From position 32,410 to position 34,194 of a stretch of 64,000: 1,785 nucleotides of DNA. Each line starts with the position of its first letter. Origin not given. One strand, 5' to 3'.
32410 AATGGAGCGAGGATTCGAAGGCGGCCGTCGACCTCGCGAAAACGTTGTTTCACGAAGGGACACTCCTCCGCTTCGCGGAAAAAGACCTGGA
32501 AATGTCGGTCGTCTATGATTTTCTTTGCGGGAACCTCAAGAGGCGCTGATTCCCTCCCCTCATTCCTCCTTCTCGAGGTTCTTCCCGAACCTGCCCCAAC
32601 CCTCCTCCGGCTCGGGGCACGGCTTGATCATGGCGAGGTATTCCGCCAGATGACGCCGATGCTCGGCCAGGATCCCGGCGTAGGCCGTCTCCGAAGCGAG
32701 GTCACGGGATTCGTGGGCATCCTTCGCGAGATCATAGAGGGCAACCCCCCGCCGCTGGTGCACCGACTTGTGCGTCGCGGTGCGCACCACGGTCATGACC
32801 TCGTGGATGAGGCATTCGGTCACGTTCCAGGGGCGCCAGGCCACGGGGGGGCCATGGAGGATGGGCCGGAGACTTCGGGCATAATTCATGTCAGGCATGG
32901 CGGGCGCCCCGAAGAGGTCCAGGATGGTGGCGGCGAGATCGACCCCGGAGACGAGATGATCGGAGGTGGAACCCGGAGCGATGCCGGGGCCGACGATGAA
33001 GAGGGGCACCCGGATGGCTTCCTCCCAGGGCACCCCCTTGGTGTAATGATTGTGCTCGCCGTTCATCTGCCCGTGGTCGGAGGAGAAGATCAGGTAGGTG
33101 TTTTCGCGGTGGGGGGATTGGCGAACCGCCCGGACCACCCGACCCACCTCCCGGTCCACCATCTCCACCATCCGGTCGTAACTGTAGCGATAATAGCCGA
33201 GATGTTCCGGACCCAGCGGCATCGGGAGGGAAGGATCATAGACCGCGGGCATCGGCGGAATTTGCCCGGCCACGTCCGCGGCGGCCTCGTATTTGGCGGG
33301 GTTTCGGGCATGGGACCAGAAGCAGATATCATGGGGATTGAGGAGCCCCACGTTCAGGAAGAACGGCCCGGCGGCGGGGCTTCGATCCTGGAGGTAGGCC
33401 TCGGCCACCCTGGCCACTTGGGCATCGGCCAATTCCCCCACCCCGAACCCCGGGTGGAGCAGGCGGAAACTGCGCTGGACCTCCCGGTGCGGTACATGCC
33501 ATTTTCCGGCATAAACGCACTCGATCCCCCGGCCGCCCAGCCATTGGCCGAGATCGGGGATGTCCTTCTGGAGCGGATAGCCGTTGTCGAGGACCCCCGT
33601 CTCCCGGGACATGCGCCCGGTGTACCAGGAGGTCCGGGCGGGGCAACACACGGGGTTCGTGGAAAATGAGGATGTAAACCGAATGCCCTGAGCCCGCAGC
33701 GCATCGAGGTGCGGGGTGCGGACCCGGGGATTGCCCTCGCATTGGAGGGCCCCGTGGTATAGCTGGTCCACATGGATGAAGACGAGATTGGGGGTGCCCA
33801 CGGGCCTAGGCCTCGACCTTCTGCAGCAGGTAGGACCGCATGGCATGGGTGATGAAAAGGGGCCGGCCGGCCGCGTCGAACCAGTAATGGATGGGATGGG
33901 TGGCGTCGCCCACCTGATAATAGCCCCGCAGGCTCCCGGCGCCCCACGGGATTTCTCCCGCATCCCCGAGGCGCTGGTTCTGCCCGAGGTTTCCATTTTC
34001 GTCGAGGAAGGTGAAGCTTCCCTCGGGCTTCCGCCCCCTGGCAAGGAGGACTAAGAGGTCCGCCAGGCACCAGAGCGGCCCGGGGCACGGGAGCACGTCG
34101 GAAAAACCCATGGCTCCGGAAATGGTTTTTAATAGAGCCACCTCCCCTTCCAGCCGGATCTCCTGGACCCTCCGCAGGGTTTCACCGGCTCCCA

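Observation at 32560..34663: Signal-less Cys-type sulfatase translationally coupled to a Tat-signal protein of unknown function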

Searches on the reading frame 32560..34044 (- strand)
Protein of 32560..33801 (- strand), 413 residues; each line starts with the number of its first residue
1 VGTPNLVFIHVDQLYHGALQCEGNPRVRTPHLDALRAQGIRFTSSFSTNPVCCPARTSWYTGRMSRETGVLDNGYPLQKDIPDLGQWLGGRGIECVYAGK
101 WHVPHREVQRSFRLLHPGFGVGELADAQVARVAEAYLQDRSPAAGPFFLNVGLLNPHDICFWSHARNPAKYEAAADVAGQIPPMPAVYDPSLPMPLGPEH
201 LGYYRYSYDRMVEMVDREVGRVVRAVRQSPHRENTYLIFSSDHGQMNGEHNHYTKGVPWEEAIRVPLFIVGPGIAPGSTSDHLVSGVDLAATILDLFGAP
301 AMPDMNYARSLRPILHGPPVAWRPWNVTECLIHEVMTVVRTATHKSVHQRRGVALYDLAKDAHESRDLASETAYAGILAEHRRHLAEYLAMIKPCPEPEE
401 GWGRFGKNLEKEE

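Call 6: search_protein_families(library=pfam, proteins=[window:32560-33801:-, window:32560-34044:-], max_evalue=0.01)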
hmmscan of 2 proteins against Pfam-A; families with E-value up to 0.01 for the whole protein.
window:32560-33801:- (413 aa): 4 families
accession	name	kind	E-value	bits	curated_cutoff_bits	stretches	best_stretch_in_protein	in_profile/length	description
PF00884.28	Sulfatase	-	1.3e-45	156.4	25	1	4-299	1-301/301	Sulfatase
PF16347.10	SGSH_C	-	1.6e-12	48.3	29.3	1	248-387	1-150/154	N-sulphoglucosamine sulphohydrolase, C-terminal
PF01663.27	Phosphodiest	-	1.9e-10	41.3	23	2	208-264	184-237/342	Type I phosphodiesterase / nucleotide pyrophosphatase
PF04185.19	Phosphoesterase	-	0.0098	15.5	23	0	216-298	262-354/356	Phosphoesterase family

window:32560-34044:- (494 aa): 3 families
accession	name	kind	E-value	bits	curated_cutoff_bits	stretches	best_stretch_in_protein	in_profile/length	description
PF00884.28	Sulfatase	-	2.6e-45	155.5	25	1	85-380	1-301/301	Sulfatase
PF16347.10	SGSH_C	-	2.5e-12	47.7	29.3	1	329-468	1-150/154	N-sulphoglucosamine sulphohydrolase, C-terminal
PF01663.27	Phosphodiest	-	3.2e-10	40.6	23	2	289-345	184-237/342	Type I phosphodiesterase / nucleotide pyrophosphatase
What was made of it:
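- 32560..33801 (-): Signal-less Cys-type S1 sulfatase, 413 aa, GTG start. PF00884 E 1.3e-45 from residue 4, plus SGSH_C (call 6).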

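Call 7: search_protein_families(library=ncbifam, proteins=[window:32560-33801:-], max_evalue=0.1)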
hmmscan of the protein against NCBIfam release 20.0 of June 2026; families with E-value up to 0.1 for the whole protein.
window:32560-33801:- (413 aa): 21 families
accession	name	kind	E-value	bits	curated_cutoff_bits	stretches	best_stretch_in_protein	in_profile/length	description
NF010322.0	PRK13759.1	equivalog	5.7e-46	157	481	2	195-389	257-457/486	arylsulfatase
TIGR03417.1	chol_sulfatase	equivalog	7.7e-40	137.2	433.45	2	129-384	165-435/500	choline-sulfatase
NF052527.1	Mn_arylsulf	exception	8.3e-29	100.8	850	2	208-390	267-453/479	manganese-dependent arylsulfatase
NF045661.1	HdlasePehA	equivalog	6.6e-28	97.6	900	2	204-324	280-402/506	phosphoric/sulfuric ester hydrolase PehA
NF009027.0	PRK12363.1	equivalog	6.7e-05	21.7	572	1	212-311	361-455/703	phosphoglycerol transferase I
NF028537.1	P_eth_NH2_trans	domain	0.00016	20.3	500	1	207-260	412-465/527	phosphoethanolamine--lipid A transferase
NF038282.1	LapC_YejM_PbgA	exception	0.00025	19.5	825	1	207-295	413-498/584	LPS biosynthesis-modulating metalloenzyme YejM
NF038075.1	fam_STM4013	hypoth_equivalog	0.0004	19.9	250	1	211-267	203-256/261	STM4013/SEN3800 family hydrolase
NF008619.0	PRK11598.1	equivalog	0.0006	18.4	660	1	207-260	420-473/546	phosphoethanolamine transferase EptA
NF007160.0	PRK09598.1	equivalog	0.002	16.5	561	1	207-259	405-455/523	phosphoethanolamine--lipid A transferase EptA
TIGR03397.1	acid_phos_Burk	subfamily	0.0025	17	362.75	1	211-277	364-430/483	acid phosphatase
NF053595.1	LptchSynLtaSGpos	equivalog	0.0043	15.6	970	1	213-311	435-540/626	lipoteichoic acid synthase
NF053859.1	polymyxin_MCR13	exception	0.0048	15.8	1250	1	207-262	415-470/541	MCR-13 family phosphoethanolamine--lipid A transferase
NF033862.2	polymyxin_MCR10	exception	0.0055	15.4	1250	1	207-262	415-470/539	MCR-10 family phosphoethanolamine--lipid A transferase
NF003000.0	PRK03776.1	equivalog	0.0059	14.7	574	1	215-299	367-447/763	phosphatidylglycerol--membrane-oligosaccharide glycerophosphotransferase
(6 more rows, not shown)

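Call 11: find_homologous_proteins(query=window:32560-33801:-, max_evalue=1e-10)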
Query window:32560-33801:- (413 aa): 573 proteins with E <= 1e-10 among 7124 candidates; the best 120 are listed.
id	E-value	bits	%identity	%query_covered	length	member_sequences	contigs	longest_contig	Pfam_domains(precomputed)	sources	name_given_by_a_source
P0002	8.2e-287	969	99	100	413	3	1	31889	PF01663.28,PF16347.11,PF00884.29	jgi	-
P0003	1.4e-137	477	53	97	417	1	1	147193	PF01663.28,PF16347.11,PF00884.29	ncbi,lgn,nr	ncbi:MAG: sulfatase-like hydrolase/transferase [Spirochaetes bacterium]|nr:sulfatase-like hydrolase/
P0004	4.2e-125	436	49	99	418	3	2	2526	PF01663.28,PF16347.11,PF00884.29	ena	-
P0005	1.6e-121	425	48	98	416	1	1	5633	PF01663.28,PF16347.11,PF00884.29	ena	-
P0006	2.4e-121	424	48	99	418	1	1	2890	PF01663.28,PF16347.11,PF00884.29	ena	-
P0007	7.5e-115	403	51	97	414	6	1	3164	PF01663.28,PF16347.11,PF00884.29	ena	-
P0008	2.7e-114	401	46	95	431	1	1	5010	PF01663.28,PF16347.11,PF00884.29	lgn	-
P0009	3.2e-112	394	48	94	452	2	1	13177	PF16347.11,PF00884.29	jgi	jgi:choline-sulfatase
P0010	2.5e-111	391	46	97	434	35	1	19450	PF01663.28,PF16347.11,PF00884.29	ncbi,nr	ncbi:MAG: hypothetical protein CL914_09685 [Deltaproteobacteria bacterium]|nr:hypothetical protein [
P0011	1.9e-110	388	46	93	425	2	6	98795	PF01663.28,PF16347.11,PF00884.29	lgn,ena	-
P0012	3.4e-109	384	47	98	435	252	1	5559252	PF02995.23,PF01663.28,PF16347.11,PF00884.29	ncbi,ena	-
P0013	5.4e-109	383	48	96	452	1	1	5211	PF01663.28,PF16347.11,PF00884.29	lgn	-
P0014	6.1e-109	383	48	97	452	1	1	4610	PF01663.28,PF16347.11,PF00884.29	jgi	jgi:choline-sulfatase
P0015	3.1e-108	381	48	97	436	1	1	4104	PF01663.28,PF16347.11,PF00884.29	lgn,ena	-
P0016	3.5e-107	377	47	96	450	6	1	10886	PF02995.23,PF01663.28,PF16347.11,PF00884.29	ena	-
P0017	5.3e-107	377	48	95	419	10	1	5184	PF01663.28,PF16347.11,PF00884.29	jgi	-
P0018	7.3e-107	376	47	96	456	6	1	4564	PF01663.28,PF16347.11,PF00884.29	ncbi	-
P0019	1.2e-106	376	47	96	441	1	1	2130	PF01663.28,PF16347.11,PF00884.29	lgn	-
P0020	2.7e-106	374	47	96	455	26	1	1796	PF01663.28,PF16347.11,PF00884.29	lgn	-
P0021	3.8e-106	374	45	99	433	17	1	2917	PF02995.23,PF01663.28,PF16347.11,PF00884.29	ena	-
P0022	4.6e-106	374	48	95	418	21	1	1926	PF01663.28,PF16347.11,PF00884.29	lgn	-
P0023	6.0e-106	373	46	98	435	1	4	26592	PF01663.28,PF16347.11,PF00884.29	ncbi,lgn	ncbi:MAG: sulfatase [Armatimonadota bacterium]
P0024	7.0e-106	373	47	96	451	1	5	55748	PF01663.28,PF16347.11,PF00884.29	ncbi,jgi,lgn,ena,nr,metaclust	ncbi:hypothetical protein AMJ85_00170 [candidate division BRC1 bacterium SM23_51]|nr:MAG: hypothetic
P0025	7.4e-106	373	47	96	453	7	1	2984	PF01663.28,PF16347.11,PF00884.29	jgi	-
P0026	2.5e-105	371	48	96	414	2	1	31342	PF01663.28,PF16347.11,PF00884.29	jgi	-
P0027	2.7e-105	371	47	96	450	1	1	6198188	PF01663.28,PF16347.11,PF00884.29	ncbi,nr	ncbi:MAG: sulfatase-like hydrolase/transferase [Phycisphaerales bacterium]|nr:MAG: sulfatase-like hy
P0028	3.4e-105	371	44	97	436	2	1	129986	PF01663.28,PF16347.11,PF00884.29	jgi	-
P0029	5.9e-105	370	43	98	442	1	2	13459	PF01663.28,PF16347.11,PF00884.29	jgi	jgi:choline-sulfatase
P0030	6.1e-105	370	47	98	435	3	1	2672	PF01663.28,PF16347.11,PF00884.29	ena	-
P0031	1.1e-104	369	43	99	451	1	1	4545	PF01663.28,PF16347.11,PF00884.29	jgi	-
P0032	2.5e-104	368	47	95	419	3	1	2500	PF01663.28,PF16347.11,PF00884.29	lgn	-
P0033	2.7e-104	368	47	96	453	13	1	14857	PF01663.28,PF16347.11,PF00884.29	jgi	-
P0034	4.2e-104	367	45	93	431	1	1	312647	PF01663.28,PF16347.11,PF00884.29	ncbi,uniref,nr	ncbi:sulfatase-like hydrolase/transferase [Ruficoccus amylovorans]|uniref:Sulfatase-like hydrolase/t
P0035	5.3e-104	367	46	93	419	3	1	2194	PF01663.28,PF16347.11,PF00884.29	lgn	-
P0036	9.2e-104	366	46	96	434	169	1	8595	PF01663.28,PF16347.11,PF00884.29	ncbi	-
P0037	1.1e-103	366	45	96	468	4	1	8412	PF01663.28,PF16347.11,PF00884.29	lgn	-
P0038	1.2e-103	366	44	97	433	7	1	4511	PF01663.28,PF16347.11,PF00884.29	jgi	jgi:arylsulfatase A-like enzyme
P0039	3.2e-103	364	45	96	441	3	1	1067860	PF01663.28,PF16347.11,PF00884.29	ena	-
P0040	7.1e-103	363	46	95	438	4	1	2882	PF01663.28,PF16347.11,PF00884.29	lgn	-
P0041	7.8e-103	363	46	95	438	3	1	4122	PF01663.28,PF16347.11,PF00884.29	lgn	-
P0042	8.6e-103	363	45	99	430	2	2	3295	PF01663.28,PF16347.11,PF00884.29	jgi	-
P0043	1.4e-102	362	44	96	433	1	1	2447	PF02995.23,PF01663.28,PF16347.11,PF00884.29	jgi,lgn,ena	-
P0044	1.7e-102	362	46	96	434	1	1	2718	PF01663.28,PF16347.11,PF00884.29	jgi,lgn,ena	jgi:choline-sulfatase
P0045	2.7e-102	361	46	94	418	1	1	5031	PF01663.28,PF16347.11,PF00884.29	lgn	-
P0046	4.3e-102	361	47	95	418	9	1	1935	PF01663.28,PF16347.11,PF00884.29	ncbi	-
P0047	5.7e-102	360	44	96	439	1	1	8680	PF01663.28,PF16347.11,PF00884.29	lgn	-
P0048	5.9e-102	360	45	93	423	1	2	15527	PF01663.28,PF16347.11,PF00884.29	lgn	-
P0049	6.4e-102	360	45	96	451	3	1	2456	PF02995.23,PF01663.28,PF16347.11,PF00884.29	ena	-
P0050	9.0e-102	360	46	94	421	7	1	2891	PF01663.28,PF16347.11,PF00884.29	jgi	jgi:arylsulfatase A-like enzyme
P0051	1.1e-101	359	46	98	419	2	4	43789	PF01663.28,PF16347.11,PF00884.29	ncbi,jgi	ncbi:MAG: sulfatase family protein [Planctomycetota bacterium]|jgi:arylsulfatase A-like enzyme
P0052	1.5e-101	359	46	94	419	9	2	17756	PF01663.28,PF16347.11,PF00884.29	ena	-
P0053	1.6e-101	359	45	96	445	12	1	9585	PF01663.28,PF16347.11,PF00884.29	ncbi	ncbi:sulfatase [Planctomycetota bacterium]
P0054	7.4e-101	356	47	94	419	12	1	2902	PF01663.28,PF16347.11,PF00884.29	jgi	jgi:arylsulfatase A-like enzyme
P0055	1.4e-100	356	46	94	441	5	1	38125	PF01663.28,PF16347.11,PF00884.29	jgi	-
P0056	3.1e-100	354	45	96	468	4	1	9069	PF16347.11,PF00884.29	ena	-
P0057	4.5e-100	354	45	96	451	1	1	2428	PF01663.28,PF16347.11,PF00884.29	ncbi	-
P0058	6.5e-100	353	46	96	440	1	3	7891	PF01663.28,PF16347.11,PF00884.29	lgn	-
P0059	2.1e-99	352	45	98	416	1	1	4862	PF01663.28,PF16347.11,PF00884.29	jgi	jgi:arylsulfatase A-like enzyme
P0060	7.8e-99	350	46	95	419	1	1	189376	PF01663.28,PF16347.11,PF00884.29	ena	-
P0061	8.9e-99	350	44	96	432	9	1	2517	PF01663.28,PF16347.11,PF00884.29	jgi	jgi:arylsulfatase A-like enzyme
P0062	1.3e-98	349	44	97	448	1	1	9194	PF01663.28,PF16347.11,PF00884.29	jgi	-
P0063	1.4e-98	349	43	99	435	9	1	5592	PF01663.28,PF16347.11,PF00884.29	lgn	-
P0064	2.3e-98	348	44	97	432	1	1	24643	PF01663.28,PF16347.11,PF00884.29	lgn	-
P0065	2.7e-98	348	44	95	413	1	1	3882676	PF01663.28,PF16347.11,PF00884.29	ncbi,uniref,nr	ncbi:sulfatase family protein [Tichowtungia aerotolerans]|uniref:Sulfatase-like hydrolase/transferas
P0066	2.9e-98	348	45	94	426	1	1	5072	PF01663.28,PF16347.11,PF00884.29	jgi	jgi:choline-sulfatase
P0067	4.8e-98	347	46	93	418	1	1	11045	PF01663.28,PF16347.11,PF00884.29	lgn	-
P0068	6.0e-98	347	43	99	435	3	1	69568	PF01663.28,PF16347.11,PF00884.29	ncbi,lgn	-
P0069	7.1e-98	347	45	94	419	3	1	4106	PF01663.28,PF16347.11,PF00884.29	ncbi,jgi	ncbi:MAG: sulfatase family protein [Planctomycetota bacterium]|jgi:arylsulfatase A-like enzyme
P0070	7.3e-98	347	45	98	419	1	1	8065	PF01663.28,PF16347.11,PF00884.29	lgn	-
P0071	2.4e-97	345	44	95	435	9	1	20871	PF02995.23,PF01663.28,PF16347.11,PF00884.29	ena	-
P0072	3.7e-97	344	44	97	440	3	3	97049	PF01663.28,PF16347.11,PF00884.29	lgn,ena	-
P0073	3.9e-97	344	43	94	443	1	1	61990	PF16347.11,PF00884.29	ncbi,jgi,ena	jgi:arylsulfatase A-like enzyme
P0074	6.0e-97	344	45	94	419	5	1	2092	PF01663.28,PF16347.11,PF00884.29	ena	-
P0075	7.9e-97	343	47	91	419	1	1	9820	PF01663.28,PF16347.11,PF00884.29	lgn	-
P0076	8.7e-97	343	45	95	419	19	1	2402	PF01663.28,PF16347.11,PF00884.29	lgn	-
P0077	1.1e-96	343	44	95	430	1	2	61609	PF01663.28,PF16347.11,PF00884.29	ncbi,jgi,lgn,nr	ncbi:MAG: sulfatase-like hydrolase/transferase [Phycisphaerae bacterium]|jgi:choline-sulfatase|nr:su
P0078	1.5e-96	342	43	100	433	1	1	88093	PF01663.28,PF16347.11,PF00884.29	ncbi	-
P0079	6.0e-96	340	44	95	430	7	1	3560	PF01663.28,PF16347.11,PF00884.29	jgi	-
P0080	6.0e-96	340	43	96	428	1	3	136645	PF01663.28,PF16347.11,PF00884.29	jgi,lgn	-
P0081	3.0e-95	338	42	98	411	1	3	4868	PF01663.28,PF16347.11,PF00884.29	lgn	-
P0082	5.6e-95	337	42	95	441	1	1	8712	PF01663.28,PF16347.11,PF00884.29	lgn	-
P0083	5.8e-95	337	43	96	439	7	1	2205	PF01663.28,PF16347.11,PF00884.29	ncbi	-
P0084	1.0e-94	336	43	95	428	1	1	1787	PF01663.28,PF16347.11,PF00884.29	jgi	jgi:arylsulfatase A-like enzyme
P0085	1.4e-94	336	41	92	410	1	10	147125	PF01663.28,PF16347.11,PF00884.29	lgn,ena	-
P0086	1.5e-94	336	42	96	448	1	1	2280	PF01663.28,PF16347.11,PF00884.29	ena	-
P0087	1.6e-94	336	44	94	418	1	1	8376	PF01663.28,PF16347.11,PF00884.29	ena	-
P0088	1.7e-94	336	43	95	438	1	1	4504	PF01663.28,PF16347.11,PF00884.29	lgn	-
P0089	2.0e-94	335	43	95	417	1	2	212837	PF01663.28,PF16347.11,PF00884.29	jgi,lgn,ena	jgi:arylsulfatase A-like enzyme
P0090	2.3e-94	335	43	98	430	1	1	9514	PF01663.28,PF16347.11,PF00884.29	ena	-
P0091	8.2e-94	333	42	96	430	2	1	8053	PF01663.28,PF16347.11,PF00884.29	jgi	-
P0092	1.1e-93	333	43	94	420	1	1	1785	PF01663.28,PF16347.11,PF00884.29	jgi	jgi:arylsulfatase A-like enzyme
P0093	1.1e-93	333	40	95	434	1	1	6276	PF01663.28,PF16347.11,PF00884.29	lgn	-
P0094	1.2e-93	333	43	96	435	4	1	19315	PF01663.28,PF16347.11,PF00884.29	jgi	-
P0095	1.4e-93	333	43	95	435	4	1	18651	PF01663.28,PF16347.11,PF00884.29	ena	-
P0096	1.7e-93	332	43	94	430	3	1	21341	PF02995.23,PF01663.28,PF16347.11,PF00884.29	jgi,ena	-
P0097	3.1e-93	331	44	93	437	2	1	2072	PF01663.28,PF16347.11,PF00884.29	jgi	jgi:choline-sulfatase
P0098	3.4e-93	331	43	97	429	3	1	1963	PF01663.28,PF16347.11,PF00884.29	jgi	jgi:arylsulfatase A-like enzyme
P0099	4.1e-93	331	43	96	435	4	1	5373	PF01663.28,PF16347.11,PF00884.29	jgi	-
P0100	6.9e-93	330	43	94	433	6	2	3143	PF01663.28,PF16347.11,PF00884.29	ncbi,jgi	jgi:arylsulfatase A-like enzyme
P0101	8.1e-93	330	43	94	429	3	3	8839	PF16347.11,PF00884.29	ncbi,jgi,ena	jgi:arylsulfatase A-like enzyme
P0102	1.6e-92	329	41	99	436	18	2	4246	PF02995.23,PF01663.28,PF16347.11,PF00884.29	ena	-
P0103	1.6e-92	329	44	85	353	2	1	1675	PF16347.11,PF00884.29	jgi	-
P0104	5.1e-92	327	41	95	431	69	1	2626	PF01663.28,PF16347.11,PF00884.29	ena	-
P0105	7.1e-92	327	42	95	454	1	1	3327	PF01663.28,PF16347.11,PF00884.29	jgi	-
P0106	8.2e-92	327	41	95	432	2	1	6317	PF01663.28,PF16347.11,PF00884.29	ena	-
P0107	8.4e-92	327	43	95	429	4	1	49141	PF01663.28,PF16347.11,PF00884.29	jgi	-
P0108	8.7e-92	327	42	95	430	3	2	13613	PF01663.28,PF16347.11,PF00884.29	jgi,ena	jgi:choline-sulfatase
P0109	1.2e-91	326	42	95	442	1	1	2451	PF01663.28,PF16347.11,PF00884.29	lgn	-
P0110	1.7e-91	326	41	95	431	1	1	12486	PF01663.28,PF16347.11,PF00884.29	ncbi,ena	-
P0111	2.0e-91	325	41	95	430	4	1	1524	PF01663.28,PF16347.11,PF00884.29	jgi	jgi:choline-sulfatase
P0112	3.0e-91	325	42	97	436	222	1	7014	PF02995.23,PF01663.28,PF16347.11,PF00884.29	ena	-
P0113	5.8e-91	324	42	95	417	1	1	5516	PF01663.28,PF16347.11,PF00884.29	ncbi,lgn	ncbi:MAG: sulfatase [Kiritimatiellales bacterium]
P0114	9.3e-91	323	42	95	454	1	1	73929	PF01663.28,PF16347.11,PF00884.29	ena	-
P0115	1.1e-90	323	42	97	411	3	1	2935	PF01663.28,PF16347.11,PF00884.29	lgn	-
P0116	1.3e-90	323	40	100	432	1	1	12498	PF01663.28,PF16347.11,PF00884.29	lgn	-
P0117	2.4e-90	322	42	96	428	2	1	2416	PF01663.28,PF16347.11,PF00884.29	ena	-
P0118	2.7e-90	322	42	95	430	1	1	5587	PF01663.28,PF16347.11,PF00884.29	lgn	-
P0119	2.7e-90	322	42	92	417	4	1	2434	PF01663.28,PF16347.11,PF00884.29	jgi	-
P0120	3.0e-90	322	42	95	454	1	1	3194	PF01663.28,PF16347.11,PF00884.29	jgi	jgi:choline-sulfatase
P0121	3.1e-90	321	41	98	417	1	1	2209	PF01663.28,PF16347.11,PF00884.29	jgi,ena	-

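Call 14: find_encoding_contigs(protein=P0003, flank=6000, max_places=3)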
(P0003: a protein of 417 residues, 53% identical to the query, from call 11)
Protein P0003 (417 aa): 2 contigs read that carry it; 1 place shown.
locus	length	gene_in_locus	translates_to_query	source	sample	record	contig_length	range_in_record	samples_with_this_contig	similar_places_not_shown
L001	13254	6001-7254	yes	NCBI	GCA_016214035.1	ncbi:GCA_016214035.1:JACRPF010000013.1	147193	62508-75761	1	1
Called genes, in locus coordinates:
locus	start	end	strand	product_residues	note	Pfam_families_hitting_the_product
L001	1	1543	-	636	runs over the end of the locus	PF02056:Glyco_hydro_4, PF11975:Glyco_hydro_4C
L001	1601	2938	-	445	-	PF02056:Glyco_hydro_4, PF11975:Glyco_hydro_4C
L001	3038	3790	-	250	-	PF12833:HTH_18, PF00165:HTH_AraC (weak)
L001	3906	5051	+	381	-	PF01208:URO-D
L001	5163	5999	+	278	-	-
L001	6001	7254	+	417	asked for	PF00884:Sulfatase, PF01663:Phosphodiest, PF16347:SGSH_C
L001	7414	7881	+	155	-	PF01957:NfeD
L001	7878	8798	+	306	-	PF01145:Band_7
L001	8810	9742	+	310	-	PF01145:Band_7, PF16200:Band_7_C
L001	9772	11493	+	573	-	PF00664:ABC_membrane, PF00005:ABC_tran, PF02463:SMC_N (faint)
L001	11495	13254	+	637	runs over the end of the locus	PF00664:ABC_membrane, PF00005:ABC_tran, PF00004:AAA (faint)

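Call 15: find_encoding_contigs(protein=P0002, flank=6000, max_places=3)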
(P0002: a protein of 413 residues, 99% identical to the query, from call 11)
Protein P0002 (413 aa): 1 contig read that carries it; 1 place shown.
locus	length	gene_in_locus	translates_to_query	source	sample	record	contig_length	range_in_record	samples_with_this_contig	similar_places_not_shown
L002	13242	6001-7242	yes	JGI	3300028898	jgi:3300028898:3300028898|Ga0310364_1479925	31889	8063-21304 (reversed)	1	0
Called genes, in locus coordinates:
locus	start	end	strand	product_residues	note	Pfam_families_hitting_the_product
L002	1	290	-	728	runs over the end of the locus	PF01120:Alpha_L_fucos (weak), PF02638:GHL10 (weak), PF14871:GHL6, PF08532:Glyco_hydro_42M (weak), PF06283:ThuA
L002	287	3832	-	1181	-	PF06452:CBM9_1 (weak)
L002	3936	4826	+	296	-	PF02311:AraC_binding (weak), PF12833:HTH_18, PF00165:HTH_AraC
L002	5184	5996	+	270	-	-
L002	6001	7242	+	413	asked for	PF00884:Sulfatase, PF01663:Phosphodiest (faint), PF16347:SGSH_C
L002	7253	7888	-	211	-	PF00383:dCMP_cyt_deam_1, PF14437:MafB19-deam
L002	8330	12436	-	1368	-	PF02449:Glyco_hydro_42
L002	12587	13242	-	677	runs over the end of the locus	PF09826:Beta_propel (faint), PF08309:LVIVD (weak)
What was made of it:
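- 32560..33801 (-): The twin contig's gene call is also 413 aa (call 15).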
